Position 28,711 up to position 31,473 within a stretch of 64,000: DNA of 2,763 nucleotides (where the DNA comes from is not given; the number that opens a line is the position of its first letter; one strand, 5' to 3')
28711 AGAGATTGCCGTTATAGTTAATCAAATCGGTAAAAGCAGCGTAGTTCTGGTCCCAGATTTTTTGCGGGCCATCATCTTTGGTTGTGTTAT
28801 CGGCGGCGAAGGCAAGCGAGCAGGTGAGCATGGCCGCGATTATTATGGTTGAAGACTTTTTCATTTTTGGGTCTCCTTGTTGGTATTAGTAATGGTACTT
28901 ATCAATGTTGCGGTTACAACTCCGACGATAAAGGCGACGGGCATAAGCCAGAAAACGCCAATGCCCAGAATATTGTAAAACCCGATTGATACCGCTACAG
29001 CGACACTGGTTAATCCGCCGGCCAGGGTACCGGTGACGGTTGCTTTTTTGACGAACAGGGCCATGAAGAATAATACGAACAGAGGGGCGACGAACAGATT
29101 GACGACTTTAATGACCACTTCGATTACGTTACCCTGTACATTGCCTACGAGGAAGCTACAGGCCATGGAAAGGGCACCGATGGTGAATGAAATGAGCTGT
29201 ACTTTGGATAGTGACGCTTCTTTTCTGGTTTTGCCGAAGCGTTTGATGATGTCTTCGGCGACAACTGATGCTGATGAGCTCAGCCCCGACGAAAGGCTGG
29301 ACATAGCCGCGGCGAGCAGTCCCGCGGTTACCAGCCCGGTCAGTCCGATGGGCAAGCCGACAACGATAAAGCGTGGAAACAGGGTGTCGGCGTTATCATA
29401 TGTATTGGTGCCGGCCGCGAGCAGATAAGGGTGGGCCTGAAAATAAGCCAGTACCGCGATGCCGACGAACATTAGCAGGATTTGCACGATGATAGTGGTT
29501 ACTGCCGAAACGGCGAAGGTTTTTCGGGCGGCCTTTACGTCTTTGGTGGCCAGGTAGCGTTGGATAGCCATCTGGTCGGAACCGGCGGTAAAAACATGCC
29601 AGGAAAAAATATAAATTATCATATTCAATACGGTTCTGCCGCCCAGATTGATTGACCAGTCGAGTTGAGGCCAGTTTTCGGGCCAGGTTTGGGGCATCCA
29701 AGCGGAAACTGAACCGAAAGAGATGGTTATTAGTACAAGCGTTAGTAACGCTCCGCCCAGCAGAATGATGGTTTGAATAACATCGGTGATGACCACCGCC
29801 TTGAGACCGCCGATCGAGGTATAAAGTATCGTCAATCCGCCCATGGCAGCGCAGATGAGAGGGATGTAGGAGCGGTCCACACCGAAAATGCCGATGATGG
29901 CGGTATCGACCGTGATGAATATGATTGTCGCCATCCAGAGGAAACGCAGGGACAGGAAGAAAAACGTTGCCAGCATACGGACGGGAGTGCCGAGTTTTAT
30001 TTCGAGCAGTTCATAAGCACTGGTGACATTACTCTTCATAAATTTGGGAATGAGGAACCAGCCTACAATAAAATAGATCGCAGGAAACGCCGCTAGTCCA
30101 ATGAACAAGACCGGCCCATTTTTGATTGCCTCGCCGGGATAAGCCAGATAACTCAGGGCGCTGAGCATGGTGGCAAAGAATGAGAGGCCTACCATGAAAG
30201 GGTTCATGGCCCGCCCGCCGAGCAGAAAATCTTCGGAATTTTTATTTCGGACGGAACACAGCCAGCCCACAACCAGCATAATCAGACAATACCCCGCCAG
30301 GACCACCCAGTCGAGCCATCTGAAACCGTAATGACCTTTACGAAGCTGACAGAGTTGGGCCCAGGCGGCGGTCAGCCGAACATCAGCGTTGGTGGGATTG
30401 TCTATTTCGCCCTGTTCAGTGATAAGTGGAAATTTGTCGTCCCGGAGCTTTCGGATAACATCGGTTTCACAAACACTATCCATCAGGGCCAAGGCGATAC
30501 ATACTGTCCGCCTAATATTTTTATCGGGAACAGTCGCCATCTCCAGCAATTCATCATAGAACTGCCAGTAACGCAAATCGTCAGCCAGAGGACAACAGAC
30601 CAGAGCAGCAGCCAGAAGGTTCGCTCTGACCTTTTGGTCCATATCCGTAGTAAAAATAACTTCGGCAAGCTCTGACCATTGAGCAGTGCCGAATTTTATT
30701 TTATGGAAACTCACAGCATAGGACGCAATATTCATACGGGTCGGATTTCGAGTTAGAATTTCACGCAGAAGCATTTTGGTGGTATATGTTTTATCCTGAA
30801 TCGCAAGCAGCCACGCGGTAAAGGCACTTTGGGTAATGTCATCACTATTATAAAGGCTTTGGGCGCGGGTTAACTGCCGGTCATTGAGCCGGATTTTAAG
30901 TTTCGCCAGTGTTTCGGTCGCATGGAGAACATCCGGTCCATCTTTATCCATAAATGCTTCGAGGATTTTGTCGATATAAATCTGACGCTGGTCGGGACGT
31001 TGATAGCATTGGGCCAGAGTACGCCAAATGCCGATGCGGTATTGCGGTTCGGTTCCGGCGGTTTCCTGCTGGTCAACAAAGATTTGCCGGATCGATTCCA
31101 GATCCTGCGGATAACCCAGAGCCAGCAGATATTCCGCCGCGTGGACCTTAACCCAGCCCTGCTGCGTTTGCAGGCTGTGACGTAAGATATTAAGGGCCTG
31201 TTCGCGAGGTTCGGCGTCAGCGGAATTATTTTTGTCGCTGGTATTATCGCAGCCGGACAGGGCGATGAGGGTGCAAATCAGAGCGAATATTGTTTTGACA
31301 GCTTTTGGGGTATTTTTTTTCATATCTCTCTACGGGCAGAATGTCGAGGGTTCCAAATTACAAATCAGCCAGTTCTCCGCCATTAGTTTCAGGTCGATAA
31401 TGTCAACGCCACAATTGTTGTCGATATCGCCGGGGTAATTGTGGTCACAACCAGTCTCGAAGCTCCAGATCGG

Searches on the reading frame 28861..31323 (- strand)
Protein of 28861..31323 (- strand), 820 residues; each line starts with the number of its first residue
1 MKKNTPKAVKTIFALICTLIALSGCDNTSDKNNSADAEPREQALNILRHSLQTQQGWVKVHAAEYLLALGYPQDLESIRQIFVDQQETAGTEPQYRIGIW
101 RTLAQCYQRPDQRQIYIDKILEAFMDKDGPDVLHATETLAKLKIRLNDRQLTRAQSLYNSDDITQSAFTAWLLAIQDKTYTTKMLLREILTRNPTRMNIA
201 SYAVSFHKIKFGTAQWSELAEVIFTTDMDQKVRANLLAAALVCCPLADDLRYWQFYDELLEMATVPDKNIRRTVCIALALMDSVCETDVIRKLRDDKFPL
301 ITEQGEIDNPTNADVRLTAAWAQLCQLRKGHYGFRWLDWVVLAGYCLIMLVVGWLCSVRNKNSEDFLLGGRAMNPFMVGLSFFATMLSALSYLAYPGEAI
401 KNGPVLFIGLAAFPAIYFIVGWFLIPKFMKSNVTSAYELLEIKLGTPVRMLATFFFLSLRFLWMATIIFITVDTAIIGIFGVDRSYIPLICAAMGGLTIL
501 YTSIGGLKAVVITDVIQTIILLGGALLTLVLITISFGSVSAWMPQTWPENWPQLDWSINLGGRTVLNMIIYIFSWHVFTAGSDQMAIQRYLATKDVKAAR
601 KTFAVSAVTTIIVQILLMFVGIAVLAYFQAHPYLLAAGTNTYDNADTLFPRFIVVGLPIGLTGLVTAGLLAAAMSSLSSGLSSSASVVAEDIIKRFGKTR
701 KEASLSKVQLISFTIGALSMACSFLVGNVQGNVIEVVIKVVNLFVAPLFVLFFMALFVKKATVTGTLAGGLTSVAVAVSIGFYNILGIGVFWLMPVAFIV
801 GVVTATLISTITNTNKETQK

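Call 71: search_protein_families(library=pfam, proteins=[window:28861-31323:-], max_evalue=0.00001)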
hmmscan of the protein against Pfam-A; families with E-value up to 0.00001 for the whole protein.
window:28861-31323:- (820 aa): 2 families
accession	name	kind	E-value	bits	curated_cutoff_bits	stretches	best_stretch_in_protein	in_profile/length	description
PF00474.23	SSF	-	1.9e-40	139.4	22.8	1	366-772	1-405/406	Sodium:solute symporter family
PF13646.12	HEAT_2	-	5.2e-07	30.3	27.7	0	225-295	9-73/88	HEAT repeats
